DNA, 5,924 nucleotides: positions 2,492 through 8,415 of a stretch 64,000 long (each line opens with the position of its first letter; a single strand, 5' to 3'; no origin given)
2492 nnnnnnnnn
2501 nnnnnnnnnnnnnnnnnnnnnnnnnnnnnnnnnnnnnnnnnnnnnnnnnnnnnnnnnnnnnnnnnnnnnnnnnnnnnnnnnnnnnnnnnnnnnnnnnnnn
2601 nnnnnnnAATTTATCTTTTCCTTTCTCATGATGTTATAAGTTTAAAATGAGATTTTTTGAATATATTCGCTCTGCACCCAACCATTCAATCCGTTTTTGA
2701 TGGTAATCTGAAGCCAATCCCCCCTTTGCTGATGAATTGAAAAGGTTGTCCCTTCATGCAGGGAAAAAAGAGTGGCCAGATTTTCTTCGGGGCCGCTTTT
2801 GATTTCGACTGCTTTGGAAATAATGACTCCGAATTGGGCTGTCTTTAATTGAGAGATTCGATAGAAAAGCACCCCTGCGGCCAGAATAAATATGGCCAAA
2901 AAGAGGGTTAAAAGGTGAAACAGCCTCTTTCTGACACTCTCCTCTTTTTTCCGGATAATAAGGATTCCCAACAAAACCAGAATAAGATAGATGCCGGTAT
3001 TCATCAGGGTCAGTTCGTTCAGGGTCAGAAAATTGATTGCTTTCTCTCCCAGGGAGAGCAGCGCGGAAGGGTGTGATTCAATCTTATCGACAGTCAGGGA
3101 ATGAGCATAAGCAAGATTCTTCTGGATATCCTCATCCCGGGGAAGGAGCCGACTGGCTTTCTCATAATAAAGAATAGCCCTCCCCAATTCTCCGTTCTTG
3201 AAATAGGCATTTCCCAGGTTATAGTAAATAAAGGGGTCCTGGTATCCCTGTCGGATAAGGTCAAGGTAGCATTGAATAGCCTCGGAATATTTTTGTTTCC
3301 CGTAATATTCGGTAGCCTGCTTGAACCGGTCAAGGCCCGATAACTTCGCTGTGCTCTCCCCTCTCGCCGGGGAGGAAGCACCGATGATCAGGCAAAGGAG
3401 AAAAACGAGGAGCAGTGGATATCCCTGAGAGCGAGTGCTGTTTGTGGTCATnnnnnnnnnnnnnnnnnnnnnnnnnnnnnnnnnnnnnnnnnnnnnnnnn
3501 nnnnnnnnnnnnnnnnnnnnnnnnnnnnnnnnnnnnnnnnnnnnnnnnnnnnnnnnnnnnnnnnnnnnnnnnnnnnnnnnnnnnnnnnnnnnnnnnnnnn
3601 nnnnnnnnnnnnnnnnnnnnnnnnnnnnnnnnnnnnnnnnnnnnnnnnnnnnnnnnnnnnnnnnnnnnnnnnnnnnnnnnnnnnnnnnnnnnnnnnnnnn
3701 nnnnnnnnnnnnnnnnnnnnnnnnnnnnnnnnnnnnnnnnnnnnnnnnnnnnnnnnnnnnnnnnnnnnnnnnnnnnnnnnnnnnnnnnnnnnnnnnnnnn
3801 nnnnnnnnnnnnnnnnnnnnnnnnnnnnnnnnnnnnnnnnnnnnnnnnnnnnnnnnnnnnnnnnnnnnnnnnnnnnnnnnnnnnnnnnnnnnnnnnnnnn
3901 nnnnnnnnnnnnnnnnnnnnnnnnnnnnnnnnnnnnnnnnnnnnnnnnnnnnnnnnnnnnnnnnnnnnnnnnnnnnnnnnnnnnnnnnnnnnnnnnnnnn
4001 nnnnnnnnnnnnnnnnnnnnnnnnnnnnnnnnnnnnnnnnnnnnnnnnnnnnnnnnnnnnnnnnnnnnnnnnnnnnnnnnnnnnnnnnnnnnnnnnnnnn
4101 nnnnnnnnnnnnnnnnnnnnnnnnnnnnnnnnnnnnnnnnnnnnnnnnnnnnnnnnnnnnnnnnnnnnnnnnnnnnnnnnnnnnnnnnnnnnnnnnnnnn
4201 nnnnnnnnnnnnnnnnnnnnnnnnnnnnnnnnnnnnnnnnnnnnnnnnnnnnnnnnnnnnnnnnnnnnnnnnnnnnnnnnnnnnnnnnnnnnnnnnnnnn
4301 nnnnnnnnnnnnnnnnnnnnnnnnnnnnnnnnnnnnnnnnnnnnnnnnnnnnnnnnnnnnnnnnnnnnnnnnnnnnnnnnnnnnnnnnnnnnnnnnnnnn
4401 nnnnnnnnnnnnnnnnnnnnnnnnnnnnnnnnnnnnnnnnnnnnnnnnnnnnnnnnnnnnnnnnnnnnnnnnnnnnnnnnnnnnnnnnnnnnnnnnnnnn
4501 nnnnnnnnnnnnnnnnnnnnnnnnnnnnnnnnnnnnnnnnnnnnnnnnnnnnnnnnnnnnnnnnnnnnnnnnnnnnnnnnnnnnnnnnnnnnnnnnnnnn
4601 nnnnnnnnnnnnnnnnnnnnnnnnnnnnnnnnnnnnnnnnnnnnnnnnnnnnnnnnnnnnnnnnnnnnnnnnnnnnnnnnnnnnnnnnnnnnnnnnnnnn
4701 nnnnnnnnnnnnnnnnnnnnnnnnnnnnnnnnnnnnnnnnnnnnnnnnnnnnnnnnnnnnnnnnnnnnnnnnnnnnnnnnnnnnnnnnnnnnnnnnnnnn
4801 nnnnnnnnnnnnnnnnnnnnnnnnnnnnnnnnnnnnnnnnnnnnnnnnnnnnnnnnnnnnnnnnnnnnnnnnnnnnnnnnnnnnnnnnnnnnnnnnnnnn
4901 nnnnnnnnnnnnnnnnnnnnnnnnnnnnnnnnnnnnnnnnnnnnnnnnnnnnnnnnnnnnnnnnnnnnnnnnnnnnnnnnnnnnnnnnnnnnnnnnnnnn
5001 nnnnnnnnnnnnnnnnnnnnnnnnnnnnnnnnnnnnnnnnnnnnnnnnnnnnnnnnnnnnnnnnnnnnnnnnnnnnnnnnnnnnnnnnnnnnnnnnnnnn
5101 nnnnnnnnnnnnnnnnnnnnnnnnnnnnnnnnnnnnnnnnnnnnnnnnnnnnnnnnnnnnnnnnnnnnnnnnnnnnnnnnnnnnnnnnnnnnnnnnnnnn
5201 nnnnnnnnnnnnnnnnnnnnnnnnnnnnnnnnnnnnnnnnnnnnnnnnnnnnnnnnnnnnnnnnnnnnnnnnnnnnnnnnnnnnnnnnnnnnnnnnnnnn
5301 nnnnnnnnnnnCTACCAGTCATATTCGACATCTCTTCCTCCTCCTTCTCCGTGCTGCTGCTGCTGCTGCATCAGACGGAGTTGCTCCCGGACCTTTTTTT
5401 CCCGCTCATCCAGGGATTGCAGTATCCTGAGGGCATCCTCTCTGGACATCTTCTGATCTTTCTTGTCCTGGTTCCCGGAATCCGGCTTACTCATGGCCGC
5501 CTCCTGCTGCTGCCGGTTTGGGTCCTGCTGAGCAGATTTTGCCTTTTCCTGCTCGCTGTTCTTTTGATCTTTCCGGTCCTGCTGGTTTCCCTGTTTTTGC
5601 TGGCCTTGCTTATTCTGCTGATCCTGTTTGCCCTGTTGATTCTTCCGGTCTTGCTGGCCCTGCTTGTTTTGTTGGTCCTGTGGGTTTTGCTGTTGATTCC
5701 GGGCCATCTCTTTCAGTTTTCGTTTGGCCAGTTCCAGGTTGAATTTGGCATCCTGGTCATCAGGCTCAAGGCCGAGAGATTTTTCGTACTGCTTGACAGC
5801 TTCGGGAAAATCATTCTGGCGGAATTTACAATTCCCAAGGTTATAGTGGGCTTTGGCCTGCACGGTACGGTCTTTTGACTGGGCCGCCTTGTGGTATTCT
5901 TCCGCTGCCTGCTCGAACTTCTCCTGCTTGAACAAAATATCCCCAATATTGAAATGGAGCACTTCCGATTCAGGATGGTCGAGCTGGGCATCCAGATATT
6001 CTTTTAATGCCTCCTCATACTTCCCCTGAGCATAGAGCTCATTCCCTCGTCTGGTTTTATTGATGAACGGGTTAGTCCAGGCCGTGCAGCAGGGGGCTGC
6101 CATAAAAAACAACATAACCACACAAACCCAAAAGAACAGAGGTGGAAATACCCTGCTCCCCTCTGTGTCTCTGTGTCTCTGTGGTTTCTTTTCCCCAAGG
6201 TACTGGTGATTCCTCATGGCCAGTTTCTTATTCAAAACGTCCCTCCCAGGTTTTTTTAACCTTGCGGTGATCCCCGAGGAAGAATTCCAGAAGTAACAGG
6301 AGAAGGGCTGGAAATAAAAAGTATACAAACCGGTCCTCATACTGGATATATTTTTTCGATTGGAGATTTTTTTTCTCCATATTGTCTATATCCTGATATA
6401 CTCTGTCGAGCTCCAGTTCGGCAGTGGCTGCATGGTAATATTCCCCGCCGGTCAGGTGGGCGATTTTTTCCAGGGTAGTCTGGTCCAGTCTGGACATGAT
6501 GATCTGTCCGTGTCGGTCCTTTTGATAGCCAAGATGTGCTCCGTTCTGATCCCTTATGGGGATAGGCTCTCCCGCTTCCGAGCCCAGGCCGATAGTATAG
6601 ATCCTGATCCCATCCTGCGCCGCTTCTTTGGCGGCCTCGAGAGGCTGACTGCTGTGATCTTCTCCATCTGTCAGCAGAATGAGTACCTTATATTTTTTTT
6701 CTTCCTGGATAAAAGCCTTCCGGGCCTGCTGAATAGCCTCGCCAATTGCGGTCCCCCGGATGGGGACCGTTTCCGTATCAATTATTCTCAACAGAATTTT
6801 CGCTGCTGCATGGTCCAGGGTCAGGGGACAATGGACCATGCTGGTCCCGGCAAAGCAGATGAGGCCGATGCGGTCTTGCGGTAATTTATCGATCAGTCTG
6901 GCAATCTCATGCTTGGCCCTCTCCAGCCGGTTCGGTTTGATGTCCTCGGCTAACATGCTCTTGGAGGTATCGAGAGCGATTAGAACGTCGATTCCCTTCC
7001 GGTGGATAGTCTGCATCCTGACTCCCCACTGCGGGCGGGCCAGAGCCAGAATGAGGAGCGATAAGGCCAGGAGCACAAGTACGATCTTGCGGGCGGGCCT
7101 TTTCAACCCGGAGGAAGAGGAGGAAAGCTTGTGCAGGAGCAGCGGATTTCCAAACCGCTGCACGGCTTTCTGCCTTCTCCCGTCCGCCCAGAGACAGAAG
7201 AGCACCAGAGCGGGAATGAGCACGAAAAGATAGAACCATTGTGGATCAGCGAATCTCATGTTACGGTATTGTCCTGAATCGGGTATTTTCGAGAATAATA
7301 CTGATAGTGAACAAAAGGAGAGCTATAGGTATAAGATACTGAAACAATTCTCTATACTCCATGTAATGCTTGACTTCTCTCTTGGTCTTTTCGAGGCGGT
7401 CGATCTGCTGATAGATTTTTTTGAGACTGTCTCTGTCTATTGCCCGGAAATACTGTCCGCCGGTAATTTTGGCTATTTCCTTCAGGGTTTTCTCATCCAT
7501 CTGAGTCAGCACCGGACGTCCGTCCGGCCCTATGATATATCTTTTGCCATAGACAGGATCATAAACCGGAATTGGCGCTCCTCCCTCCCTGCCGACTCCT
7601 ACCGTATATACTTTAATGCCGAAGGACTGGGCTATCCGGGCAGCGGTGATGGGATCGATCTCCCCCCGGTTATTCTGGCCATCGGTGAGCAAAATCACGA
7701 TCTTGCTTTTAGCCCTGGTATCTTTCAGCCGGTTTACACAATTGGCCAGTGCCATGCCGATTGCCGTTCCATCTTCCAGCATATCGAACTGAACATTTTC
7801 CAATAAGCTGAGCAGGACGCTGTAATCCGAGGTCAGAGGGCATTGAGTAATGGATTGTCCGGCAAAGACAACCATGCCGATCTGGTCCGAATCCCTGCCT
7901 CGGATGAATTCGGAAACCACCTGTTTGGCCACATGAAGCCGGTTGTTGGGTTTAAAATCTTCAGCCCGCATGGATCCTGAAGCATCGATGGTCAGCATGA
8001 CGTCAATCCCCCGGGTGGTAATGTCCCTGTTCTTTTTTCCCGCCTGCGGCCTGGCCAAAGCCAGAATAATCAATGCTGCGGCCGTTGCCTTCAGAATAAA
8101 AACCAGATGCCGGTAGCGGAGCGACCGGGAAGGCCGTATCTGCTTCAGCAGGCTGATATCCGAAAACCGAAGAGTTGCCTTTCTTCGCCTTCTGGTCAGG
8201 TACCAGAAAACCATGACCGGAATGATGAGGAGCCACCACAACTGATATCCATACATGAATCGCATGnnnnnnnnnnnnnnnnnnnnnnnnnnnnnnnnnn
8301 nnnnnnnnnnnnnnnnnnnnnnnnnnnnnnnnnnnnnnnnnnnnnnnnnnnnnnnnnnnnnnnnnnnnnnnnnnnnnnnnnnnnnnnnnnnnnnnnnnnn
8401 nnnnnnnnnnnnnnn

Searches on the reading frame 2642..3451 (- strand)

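Call 12: search_protein_families(library=pfam, proteins=[window:2642-3451:-], max_evalue=0.001)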
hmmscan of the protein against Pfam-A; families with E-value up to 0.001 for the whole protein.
window:2642-3451:- (269 aa): 10 families
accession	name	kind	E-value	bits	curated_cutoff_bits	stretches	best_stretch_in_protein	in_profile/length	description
PF13414.12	TPR_11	-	4.6e-11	42.7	26.8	2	48-87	3-42/42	TPR repeat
PF00515.34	TPR_1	-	2.1e-10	40.4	27.8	1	75-105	3-33/34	Tetratricopeptide repeat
PF07719.23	TPR_2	-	3.3e-10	39.7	27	1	74-106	2-34/34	Tetratricopeptide repeat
PF13432.12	TPR_16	-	9.1e-09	36.1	32.7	1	43-104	1-62/65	Tetratricopeptide repeat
PF13181.12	TPR_8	-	5.5e-07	29.7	25.7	1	75-101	3-29/34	Tetratricopeptide repeat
PF13428.12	TPR_14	-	4.2e-06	27.4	23.5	1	75-115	3-43/44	Tetratricopeptide repeat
PF08239.17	SH3_3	-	9.6e-06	26.1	27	1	217-265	5-54/54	Bacterial SH3 domain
PF13431.12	TPR_17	-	4.1e-05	23.9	24.4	0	62-93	2-33/34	Tetratricopeptide repeat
PF13176.12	TPR_7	-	0.00015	22.1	27.9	0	76-108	2-34/36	Tetratricopeptide repeat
PF06347.19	SH3_4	-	0.00031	20.9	24.1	1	217-264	7-54/56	Bacterial SH3 domain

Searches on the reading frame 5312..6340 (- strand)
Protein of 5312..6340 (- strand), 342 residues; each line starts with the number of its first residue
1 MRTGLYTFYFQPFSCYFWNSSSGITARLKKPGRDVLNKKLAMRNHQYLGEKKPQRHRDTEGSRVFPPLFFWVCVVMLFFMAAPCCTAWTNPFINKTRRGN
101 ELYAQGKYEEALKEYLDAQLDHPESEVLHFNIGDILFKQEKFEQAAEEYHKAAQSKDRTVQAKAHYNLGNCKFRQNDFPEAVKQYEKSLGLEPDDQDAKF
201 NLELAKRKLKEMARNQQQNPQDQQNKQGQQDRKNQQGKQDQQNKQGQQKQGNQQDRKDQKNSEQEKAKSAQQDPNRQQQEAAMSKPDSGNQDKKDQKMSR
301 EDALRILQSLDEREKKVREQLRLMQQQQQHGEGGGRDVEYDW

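Call 12: search_protein_families(library=pfam, proteins=[window:5312-6340:-], max_evalue=0.001)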
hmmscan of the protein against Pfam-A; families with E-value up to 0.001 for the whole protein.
window:5312-6340:- (342 aa): 14 families
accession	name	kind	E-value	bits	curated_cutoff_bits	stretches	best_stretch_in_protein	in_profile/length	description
PF07719.23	TPR_2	-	4.5e-18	64.3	27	2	162-195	1-34/34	Tetratricopeptide repeat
PF00515.34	TPR_1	-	4.7e-18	64.6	27.8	1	162-195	1-34/34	Tetratricopeptide repeat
PF13414.12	TPR_11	-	2.1e-13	50.2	26.8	2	99-139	1-41/42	TPR repeat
PF13432.12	TPR_16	-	4.2e-13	49.9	32.7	1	97-154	2-59/65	Tetratricopeptide repeat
PF13424.12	TPR_12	-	5.8e-10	39.7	30.1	1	128-189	6-72/77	Tetratricopeptide repeat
PF13181.12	TPR_8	-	1.1e-09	38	25.7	1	162-195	1-34/34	Tetratricopeptide repeat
PF13428.12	TPR_14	-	5.3e-07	30.1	23.5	0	163-201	2-40/44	Tetratricopeptide repeat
PF14559.12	TPR_19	-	9.8e-07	29.4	25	1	136-198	1-61/68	Tetratricopeptide repeat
PF24575.1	TPR_Slam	-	2.5e-06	28.3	35.2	0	98-148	53-103/104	Surface lipoprotein assembly modifier, N-terminal TPR repeats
PF13174.12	TPR_6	-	3.8e-06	27.6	26.3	0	164-190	2-28/33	Tetratricopeptide repeat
PF13374.12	TPR_10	-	2.6e-05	24.5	27.5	0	167-189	7-29/42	Tetratricopeptide repeat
PF10516.15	SHNi-TPR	-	3.3e-05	23.8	21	0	132-152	7-27/38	SHNi-TPR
PF13176.12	TPR_7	-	0.0001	22.5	27.9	0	164-198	1-35/36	Tetratricopeptide repeat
PF12895.13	ANAPC3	-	0.00059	20.5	27.2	0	121-187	21-81/82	Anaphase-promoting complex, cyclosome, subunit 3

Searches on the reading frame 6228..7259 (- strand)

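Call 12: search_protein_families(library=pfam, proteins=[window:6228-7259:-], max_evalue=0.001)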
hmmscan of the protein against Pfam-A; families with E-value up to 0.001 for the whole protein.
window:6228-7259:- (343 aa): 5 families
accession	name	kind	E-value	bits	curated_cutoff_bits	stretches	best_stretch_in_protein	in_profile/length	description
PF00092.34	VWA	-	4.4e-20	73.1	23.8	1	91-228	1-142/174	von Willebrand factor type A domain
PF13519.12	VWA_2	-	6.7e-20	72.1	27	1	92-200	1-107/107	von Willebrand factor type A domain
PF07584.16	BatA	-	1.9e-07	31.8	25.9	1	1-76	1-77/77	Aerotolerance regulator N-terminal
PF13768.12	VWA_3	-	1.6e-05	25.4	27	1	91-229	2-137/155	von Willebrand factor type A domain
PF06707.17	DUF1194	-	0.00019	21.1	27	1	150-228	75-157/206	Protein of unknown function (DUF1194)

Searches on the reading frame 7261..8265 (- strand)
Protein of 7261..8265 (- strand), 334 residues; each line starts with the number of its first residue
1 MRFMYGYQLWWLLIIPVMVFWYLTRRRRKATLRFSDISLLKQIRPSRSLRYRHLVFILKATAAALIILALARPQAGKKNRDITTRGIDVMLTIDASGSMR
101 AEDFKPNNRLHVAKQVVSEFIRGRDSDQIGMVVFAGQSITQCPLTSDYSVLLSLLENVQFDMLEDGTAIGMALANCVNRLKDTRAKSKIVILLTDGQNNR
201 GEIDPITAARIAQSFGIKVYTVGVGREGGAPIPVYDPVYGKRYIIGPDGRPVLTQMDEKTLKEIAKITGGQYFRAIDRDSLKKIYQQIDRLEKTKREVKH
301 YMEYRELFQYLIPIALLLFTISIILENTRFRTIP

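Call 12: search_protein_families(library=pfam, proteins=[window:7261-8265:-], max_evalue=0.001)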
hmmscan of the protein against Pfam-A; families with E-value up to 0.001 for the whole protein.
window:7261-8265:- (334 aa): 5 families
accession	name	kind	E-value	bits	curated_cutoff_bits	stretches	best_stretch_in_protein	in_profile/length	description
PF00092.34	VWA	-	5.4e-26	92.3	23.8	1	88-287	1-174/174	von Willebrand factor type A domain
PF13519.12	VWA_2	-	1.2e-20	74.6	27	1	89-197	1-107/107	von Willebrand factor type A domain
PF07584.16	BatA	-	3e-12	47.2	25.9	1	1-73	1-77/77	Aerotolerance regulator N-terminal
PF06707.17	DUF1194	-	0.00056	19.6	27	0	162-247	91-177/206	Protein of unknown function (DUF1194)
PF01882.25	DUF58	-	0.00067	19.4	23.4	1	83-199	32-146/216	Protein of unknown function DUF58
